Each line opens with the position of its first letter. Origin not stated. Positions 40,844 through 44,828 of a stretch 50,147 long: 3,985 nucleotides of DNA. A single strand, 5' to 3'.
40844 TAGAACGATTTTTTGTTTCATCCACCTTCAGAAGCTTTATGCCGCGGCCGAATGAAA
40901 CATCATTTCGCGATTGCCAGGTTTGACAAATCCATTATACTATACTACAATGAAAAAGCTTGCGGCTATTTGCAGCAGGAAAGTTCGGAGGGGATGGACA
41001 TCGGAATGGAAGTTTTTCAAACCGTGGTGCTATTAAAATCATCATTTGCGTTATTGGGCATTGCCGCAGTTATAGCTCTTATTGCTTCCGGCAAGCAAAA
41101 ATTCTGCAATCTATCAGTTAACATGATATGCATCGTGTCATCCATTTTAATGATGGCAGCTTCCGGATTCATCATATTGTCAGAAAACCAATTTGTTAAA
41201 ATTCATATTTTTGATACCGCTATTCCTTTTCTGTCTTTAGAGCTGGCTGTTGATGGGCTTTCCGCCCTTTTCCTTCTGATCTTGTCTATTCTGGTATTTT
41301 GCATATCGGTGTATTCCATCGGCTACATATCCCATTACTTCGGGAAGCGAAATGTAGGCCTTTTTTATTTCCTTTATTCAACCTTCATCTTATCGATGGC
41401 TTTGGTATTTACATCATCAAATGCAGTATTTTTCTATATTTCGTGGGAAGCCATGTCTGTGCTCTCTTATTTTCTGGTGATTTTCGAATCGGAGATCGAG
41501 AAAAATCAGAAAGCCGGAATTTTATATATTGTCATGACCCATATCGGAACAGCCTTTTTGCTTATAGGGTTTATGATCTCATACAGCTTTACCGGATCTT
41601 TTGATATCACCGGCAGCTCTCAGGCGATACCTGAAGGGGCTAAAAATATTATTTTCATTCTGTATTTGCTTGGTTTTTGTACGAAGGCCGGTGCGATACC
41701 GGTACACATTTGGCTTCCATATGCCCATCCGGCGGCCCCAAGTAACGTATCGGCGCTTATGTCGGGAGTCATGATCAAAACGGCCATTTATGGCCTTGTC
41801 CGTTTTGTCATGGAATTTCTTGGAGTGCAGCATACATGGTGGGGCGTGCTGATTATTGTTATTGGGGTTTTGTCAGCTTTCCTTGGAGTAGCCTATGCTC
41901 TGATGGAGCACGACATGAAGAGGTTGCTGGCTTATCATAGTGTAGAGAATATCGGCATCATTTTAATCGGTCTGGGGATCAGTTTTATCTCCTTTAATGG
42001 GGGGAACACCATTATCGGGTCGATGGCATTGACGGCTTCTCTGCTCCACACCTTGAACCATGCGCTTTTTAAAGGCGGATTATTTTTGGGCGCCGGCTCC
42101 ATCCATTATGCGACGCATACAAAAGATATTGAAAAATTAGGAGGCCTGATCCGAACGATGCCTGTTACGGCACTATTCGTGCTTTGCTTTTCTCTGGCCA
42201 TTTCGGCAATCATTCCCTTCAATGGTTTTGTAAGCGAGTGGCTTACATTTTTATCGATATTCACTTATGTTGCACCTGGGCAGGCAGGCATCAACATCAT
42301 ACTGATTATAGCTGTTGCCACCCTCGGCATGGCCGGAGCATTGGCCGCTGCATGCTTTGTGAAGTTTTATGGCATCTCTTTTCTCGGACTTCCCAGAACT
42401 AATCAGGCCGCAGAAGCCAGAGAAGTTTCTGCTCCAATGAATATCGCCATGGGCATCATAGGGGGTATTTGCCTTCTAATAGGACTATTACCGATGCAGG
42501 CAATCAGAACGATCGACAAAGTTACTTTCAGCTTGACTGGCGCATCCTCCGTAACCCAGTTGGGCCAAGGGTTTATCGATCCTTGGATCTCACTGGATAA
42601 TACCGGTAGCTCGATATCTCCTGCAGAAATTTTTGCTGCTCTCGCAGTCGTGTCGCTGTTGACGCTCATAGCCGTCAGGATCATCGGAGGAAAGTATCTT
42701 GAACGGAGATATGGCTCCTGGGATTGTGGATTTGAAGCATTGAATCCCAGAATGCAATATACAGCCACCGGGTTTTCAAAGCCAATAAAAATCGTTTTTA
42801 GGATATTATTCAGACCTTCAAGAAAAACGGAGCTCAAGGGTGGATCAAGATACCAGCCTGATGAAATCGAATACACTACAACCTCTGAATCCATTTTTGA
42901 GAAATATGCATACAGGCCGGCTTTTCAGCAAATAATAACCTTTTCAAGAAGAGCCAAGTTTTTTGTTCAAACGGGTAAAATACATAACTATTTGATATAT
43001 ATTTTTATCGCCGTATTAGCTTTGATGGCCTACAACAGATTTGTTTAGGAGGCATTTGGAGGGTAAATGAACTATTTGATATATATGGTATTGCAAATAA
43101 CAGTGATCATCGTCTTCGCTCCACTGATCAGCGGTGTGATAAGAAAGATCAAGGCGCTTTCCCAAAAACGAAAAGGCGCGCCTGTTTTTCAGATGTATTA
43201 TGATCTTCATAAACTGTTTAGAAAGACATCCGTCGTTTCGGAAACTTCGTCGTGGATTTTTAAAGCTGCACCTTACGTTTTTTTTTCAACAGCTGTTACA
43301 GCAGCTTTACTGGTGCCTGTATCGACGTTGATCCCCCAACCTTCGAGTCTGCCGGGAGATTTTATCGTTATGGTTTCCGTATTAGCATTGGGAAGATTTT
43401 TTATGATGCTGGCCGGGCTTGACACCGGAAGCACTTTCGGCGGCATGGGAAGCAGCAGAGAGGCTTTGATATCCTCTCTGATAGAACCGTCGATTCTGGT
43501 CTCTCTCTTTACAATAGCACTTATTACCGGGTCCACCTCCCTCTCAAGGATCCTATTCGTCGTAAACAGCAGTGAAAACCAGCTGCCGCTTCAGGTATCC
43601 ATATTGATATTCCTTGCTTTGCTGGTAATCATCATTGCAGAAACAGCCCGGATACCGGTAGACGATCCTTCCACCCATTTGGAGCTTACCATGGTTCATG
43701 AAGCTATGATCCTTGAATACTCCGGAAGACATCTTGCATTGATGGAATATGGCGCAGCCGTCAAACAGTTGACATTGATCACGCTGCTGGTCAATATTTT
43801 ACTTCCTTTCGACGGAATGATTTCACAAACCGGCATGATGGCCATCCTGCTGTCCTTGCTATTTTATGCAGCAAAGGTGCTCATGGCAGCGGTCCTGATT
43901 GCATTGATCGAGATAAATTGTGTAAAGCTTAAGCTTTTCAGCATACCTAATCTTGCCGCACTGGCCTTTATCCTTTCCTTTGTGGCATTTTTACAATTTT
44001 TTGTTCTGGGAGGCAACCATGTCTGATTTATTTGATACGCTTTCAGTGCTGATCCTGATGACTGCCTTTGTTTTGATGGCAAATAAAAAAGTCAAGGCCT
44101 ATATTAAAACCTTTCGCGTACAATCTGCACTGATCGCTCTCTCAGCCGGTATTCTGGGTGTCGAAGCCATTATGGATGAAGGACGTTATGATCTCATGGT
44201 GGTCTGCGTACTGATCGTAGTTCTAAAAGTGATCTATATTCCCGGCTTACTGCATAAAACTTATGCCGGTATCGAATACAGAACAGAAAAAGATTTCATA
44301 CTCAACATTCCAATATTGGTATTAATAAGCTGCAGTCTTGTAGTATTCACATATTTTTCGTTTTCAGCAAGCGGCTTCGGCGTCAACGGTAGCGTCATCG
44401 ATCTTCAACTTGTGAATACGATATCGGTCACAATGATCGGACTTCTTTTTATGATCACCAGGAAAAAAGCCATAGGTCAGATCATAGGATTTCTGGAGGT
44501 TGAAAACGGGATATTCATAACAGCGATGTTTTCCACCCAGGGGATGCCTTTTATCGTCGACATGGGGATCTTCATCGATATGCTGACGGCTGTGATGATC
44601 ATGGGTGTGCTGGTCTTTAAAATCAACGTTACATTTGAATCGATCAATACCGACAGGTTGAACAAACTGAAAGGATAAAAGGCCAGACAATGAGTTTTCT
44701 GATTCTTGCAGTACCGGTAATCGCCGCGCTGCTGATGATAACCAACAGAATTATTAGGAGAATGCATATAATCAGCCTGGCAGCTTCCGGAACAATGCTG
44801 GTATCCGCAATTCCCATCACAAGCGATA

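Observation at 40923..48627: Self-contained six-gene Hyf/Ech-like membrane complex that cannot be a [NiFe] hydrogenase (Ehr-type complex, function unknown)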

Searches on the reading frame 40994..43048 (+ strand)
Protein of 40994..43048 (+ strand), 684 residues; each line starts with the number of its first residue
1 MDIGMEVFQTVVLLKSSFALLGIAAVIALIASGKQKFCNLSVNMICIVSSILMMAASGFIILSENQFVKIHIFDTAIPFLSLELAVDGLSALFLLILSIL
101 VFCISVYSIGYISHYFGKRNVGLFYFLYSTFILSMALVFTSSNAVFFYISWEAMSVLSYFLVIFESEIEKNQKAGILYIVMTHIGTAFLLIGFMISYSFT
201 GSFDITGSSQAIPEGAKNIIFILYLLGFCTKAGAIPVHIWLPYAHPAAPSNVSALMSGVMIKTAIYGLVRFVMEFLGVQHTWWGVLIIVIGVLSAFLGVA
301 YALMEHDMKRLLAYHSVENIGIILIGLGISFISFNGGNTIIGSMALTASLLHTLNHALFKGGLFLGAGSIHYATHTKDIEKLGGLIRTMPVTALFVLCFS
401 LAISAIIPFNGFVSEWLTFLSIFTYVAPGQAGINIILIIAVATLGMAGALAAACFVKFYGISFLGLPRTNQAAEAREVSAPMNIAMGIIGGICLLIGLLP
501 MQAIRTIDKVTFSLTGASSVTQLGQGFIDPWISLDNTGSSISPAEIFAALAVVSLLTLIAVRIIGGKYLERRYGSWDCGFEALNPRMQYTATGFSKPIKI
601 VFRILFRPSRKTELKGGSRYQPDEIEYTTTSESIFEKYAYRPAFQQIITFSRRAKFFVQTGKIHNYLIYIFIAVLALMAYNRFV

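Call 3: search_protein_families(library=pfam, proteins=[window:40994-43048:+], max_evalue=0.01)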
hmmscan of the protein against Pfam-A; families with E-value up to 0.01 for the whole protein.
window:40994-43048:+ (684 aa): 2 families
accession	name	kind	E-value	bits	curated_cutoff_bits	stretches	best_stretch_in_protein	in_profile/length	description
PF00361.26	Proton_antipo_M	-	3.2e-56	191.1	21.5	1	141-425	1-278/294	NADH:quinone oxidoreductase/Mrp antiporter, TM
PF00662.26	Proton_antipo_N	-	2.8e-05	24.3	24.5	1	80-114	9-43/51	NADH-Ubiquinone oxidoreductase (complex I), chain 5 N-terminus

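Call 4: search_protein_families(library=ncbifam, proteins=[window:40994-43048:+], max_evalue=0.01)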
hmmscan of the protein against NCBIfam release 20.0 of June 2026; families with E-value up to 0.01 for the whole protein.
window:40994-43048:+ (684 aa): 72 families (the best 25 are shown)
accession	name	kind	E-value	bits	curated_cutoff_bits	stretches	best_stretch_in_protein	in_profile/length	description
NF005086.0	PRK06521.1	equivalog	5.4e-194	646.4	667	1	12-679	6-665/669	hydrogenase 4 subunit B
NF006418.0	PRK08667.1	equivalog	1.9e-153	512.4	794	2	13-506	5-492/644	hydrogenase membrane subunit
NF005958.0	PRK08042.1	equivalog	9.4e-80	269.1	727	1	10-606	3-564/608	formate hydrogenlyase subunit 3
NF006240.0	PRK08376.1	subfamily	3.7e-74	250.5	662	1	63-507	66-499/521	putative monovalent cation/H+ antiporter subunit D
NF006419.0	PRK08668.1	equivalog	6.9e-60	203.4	617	1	47-514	27-481/613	NADH dehydrogenase subunit M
NF009288.0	PRK12648.1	equivalog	3.5e-59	200.8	1104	1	21-507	12-478/954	monovalent cation/H+ antiporter subunit A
NF005046.0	PRK06459.1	equivalog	7e-59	200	460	1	44-678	3-581/587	hydrogenase 4 subunit B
TIGR00940.1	2a6301s01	subfamily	7.2e-59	199.9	920.45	1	37-514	29-504/793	monovalent cation:proton antiporter subunit A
NF009287.0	PRK12647.1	equivalog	1.1e-58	199.4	937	1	80-509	68-476/773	putative monovalent cation/H+ antiporter subunit A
NF009310.0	PRK12668.1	equivalog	1.7e-57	195.5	564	1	20-501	13-435/584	Na(+)/H(+) antiporter subunit D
TIGR01972.1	NDH_I_M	subfamily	5.4e-57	193.5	263.8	1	24-510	11-478/486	NADH-quinone oxidoreductase subunit M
NF005044.0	PRK06458.1-4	equivalog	1e-54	186.3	610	1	44-498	33-477/531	hydrogenase 4 subunit F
NF009285.0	PRK12645.1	equivalog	4.1e-54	184.1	1028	1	49-503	38-496/804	Na+/H+ antiporter subunit A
NF005097.0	PRK06525.1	equivalog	2.6e-52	178.1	430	1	26-489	14-464/480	hydrogenase 4 subunit D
NF009286.0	PRK12646.1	equivalog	5.2e-51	174.1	1063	1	20-448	10-439/800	DUF4040 family protein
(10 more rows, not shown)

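Call 23: search_solved_structures(query=window:40994-43048:+, max_evalue=1e-10, show_alignments=1)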
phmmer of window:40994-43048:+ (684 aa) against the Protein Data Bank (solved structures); distinct sequences matched with E-value up to 1e-10: 87 (the best 60 are shown).
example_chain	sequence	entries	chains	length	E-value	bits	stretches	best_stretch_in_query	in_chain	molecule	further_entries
7z0s_C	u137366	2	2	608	5e-66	227.1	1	11-605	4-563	Formate hydrogenlyase subunit 3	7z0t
6cfw_H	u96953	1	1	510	5.4e-53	184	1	82-503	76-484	Monovalent cation/H+ antiporter subunit D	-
7qru_A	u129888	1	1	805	4.4e-45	157.9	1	81-507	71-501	Na+/H+ antiporter subunit A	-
6z16_A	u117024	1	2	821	2.4e-40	142.2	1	80-501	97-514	Multisubunit Na+/H+ antiporter, A subunit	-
6hum_F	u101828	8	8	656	2.3e-31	112.6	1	81-415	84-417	NADH dehydrogenase subunit 5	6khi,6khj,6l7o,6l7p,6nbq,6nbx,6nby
6u8y_X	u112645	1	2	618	8e-29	104.1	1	82-526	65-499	NADH dehydrogenase subunit M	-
7d3u_A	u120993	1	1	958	1.1e-28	103.7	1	81-434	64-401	Monovalent Na+/H+ antiporter subunit A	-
6hum_D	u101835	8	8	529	1.7e-28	103.1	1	77-465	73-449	NAD(P)H-quinone oxidoreductase chain 4 1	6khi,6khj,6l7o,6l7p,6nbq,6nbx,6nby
7qru_D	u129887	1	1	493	7e-28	101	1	64-425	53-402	Na+/H+ antiporter subunit D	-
8e9g_L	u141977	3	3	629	7.4e-28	101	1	83-484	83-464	NADH-quinone oxidoreductase, L subunit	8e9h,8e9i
7zm7_5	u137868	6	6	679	3.6e-26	95.4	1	49-467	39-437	NADH-ubiquinone oxidoreductase chain 5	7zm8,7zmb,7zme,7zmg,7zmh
7eu3_D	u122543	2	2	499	5.2e-26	94.9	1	44-490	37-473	NAD(P)H-quinone oxidoreductase chain 4, chloroplastic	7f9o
7p61_M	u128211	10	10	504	1e-25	93.9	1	80-429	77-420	NADH dehydrogenase I subunit M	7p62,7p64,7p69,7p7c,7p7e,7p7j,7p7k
3rko_M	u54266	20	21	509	1.1e-25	93.8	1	80-429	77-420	NADH-QUINONE OXIDOREDUCTASE SUBUNIT M | NADH dehydrogenase I subunit M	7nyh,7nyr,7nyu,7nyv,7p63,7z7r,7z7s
8e73_4M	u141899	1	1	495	2.5e-25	92.6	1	79-424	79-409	Nad4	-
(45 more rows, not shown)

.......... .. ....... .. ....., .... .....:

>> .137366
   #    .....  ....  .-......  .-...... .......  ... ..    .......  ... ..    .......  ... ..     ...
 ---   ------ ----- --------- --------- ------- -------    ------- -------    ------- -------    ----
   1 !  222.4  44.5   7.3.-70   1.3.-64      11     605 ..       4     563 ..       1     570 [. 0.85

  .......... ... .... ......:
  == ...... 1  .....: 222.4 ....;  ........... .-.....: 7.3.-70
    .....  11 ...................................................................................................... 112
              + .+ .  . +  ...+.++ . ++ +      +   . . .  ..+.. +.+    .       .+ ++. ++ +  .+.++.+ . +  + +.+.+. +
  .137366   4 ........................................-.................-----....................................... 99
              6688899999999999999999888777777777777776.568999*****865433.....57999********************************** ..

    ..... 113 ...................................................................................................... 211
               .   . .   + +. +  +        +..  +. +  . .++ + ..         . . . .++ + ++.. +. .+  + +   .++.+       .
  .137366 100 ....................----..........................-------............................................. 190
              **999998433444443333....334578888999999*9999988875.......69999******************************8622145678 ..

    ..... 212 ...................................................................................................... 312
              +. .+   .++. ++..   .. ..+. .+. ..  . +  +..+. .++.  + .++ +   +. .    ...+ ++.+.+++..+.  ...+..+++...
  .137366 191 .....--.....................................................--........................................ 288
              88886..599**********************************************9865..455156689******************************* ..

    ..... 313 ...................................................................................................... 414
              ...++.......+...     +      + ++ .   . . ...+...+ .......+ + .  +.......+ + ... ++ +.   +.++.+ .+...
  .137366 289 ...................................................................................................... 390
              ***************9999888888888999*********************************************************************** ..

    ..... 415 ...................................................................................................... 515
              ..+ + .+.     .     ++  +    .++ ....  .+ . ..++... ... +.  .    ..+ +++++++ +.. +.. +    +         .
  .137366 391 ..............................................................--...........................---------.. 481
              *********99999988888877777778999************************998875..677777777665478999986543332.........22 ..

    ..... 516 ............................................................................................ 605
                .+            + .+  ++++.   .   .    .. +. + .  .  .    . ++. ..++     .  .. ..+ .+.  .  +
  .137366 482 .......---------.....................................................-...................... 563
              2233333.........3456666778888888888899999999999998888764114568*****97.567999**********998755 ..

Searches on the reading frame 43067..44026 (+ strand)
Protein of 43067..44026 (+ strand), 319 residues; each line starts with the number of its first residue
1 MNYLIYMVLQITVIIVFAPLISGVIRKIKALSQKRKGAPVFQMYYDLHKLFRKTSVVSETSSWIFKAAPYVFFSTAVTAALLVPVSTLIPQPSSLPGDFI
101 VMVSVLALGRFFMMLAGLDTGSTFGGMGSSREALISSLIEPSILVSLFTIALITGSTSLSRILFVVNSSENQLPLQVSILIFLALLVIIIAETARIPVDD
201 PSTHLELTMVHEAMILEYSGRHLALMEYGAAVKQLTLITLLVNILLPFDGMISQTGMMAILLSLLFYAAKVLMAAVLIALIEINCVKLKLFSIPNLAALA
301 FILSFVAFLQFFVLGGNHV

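Call 3: search_protein_families(library=pfam, proteins=[window:43067-44026:+], max_evalue=0.01)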
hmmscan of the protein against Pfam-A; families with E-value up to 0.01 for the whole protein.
window:43067-44026:+ (319 aa): 1 family
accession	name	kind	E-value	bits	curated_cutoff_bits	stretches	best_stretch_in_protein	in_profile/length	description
PF00146.26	NADHdh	-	9.5e-39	133.9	27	1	8-306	5-292/298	NADH dehydrogenase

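Call 4: search_protein_families(library=ncbifam, proteins=[window:43067-44026:+], max_evalue=0.01)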
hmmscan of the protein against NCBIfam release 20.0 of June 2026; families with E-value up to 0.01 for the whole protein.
window:43067-44026:+ (319 aa): 2 families
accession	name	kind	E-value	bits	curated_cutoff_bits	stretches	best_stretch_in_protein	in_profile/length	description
NF004741.0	PRK06076.1-2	equivalog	1.4e-14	54.1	305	1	4-280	20-297/337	NADH-quinone oxidoreductase subunit NuoH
NF004743.0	PRK06076.1-4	equivalog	1.6e-06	27.2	494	1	8-246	20-268/433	NADH-quinone oxidoreductase subunit NuoH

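Call 21: search_solved_structures(query=window:43067-44026:+, max_evalue=0.001, show_alignments=2)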
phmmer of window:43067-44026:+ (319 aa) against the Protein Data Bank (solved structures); distinct sequences matched with E-value up to 0.001: 9.
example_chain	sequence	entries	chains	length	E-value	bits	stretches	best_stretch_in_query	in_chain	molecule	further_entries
7z0s_D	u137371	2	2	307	9.2e-46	160.2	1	4-311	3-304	Formate hydrogenlyase subunit 4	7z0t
6cfw_M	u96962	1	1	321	3.2e-24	89.6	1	7-296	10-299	Mbh13 NADH dehydrogenase subunit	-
7a23_H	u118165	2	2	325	1.3e-09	41.7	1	15-236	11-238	Nad1m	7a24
7ar7_H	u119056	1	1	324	1.4e-09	41.6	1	18-236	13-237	NADH-ubiquinone oxidoreductase chain 1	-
7aqq_H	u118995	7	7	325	1.4e-09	41.5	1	15-236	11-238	NADH-ubiquinone oxidoreductase chain 1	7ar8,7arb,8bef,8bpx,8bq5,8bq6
8e73_1M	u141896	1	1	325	5.2e-09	39.7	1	15-243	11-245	Nad1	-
6x89_1M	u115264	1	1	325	1.4e-08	38.2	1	15-241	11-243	NU1M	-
6u8y_M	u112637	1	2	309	4.9e-08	36.5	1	9-283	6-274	NADH dehydrogenase subunit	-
9f5x_Q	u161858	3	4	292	2.4e-05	27.6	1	19-225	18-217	NADH-ubiquinone oxidoreductase chain 1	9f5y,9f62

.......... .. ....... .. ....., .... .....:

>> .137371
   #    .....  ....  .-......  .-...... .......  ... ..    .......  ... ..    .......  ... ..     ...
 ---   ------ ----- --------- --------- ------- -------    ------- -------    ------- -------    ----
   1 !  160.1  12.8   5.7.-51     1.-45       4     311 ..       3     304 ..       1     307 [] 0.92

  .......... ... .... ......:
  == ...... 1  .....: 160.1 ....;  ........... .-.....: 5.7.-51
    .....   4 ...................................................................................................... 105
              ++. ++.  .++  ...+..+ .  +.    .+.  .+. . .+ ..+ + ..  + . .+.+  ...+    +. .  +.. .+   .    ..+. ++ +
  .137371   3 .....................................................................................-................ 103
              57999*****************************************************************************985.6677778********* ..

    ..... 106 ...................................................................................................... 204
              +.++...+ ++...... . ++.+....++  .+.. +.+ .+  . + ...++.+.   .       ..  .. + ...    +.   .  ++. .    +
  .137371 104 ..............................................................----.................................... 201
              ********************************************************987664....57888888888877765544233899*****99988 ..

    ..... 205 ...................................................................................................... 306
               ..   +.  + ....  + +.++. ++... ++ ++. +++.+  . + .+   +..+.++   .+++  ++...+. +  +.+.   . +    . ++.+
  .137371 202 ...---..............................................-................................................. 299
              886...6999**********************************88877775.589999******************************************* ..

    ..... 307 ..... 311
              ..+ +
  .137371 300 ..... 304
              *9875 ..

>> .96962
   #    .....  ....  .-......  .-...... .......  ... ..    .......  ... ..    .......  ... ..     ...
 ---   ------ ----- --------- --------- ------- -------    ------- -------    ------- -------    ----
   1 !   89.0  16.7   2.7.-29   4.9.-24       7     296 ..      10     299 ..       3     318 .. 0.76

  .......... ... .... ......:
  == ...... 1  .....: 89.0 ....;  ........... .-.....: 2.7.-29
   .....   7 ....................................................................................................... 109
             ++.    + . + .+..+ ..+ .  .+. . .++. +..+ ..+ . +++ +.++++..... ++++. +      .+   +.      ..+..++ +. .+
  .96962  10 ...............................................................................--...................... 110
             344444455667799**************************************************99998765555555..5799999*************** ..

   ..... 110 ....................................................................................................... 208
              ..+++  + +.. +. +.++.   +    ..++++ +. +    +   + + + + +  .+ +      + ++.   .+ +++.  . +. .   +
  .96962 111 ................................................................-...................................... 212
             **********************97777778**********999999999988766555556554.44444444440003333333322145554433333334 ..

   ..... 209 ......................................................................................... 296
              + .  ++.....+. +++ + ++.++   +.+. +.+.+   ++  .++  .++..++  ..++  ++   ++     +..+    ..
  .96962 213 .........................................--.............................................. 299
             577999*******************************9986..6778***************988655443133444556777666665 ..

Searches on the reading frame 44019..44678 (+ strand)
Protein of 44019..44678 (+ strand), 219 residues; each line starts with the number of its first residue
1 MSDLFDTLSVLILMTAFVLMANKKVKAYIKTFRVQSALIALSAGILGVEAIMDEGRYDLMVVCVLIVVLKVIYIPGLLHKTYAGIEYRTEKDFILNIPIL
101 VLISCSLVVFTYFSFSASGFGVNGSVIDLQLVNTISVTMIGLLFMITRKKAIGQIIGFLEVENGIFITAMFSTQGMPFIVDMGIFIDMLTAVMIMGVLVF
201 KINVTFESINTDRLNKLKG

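Call 3: search_protein_families(library=pfam, proteins=[window:44019-44678:+], max_evalue=0.01)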
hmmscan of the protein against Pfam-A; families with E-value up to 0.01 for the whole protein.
window:44019-44678:+ (219 aa): 1 family
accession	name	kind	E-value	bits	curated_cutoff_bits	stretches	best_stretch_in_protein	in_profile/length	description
PF00420.29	Oxidored_q2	-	0.002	18.3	26.1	1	131-219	3-95/95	NADH-ubiquinone/plastoquinone oxidoreductase chain 4L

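Call 4: search_protein_families(library=ncbifam, proteins=[window:44019-44678:+], max_evalue=0.01)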
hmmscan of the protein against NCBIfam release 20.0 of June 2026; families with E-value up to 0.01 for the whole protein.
window:44019-44678:+ (219 aa): 1 family
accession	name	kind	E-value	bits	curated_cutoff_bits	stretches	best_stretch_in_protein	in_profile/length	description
NF008556.0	PRK11492.1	equivalog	3.6e-22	79.3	136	1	2-219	4-216/216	hydrogenase 4 membrane subunit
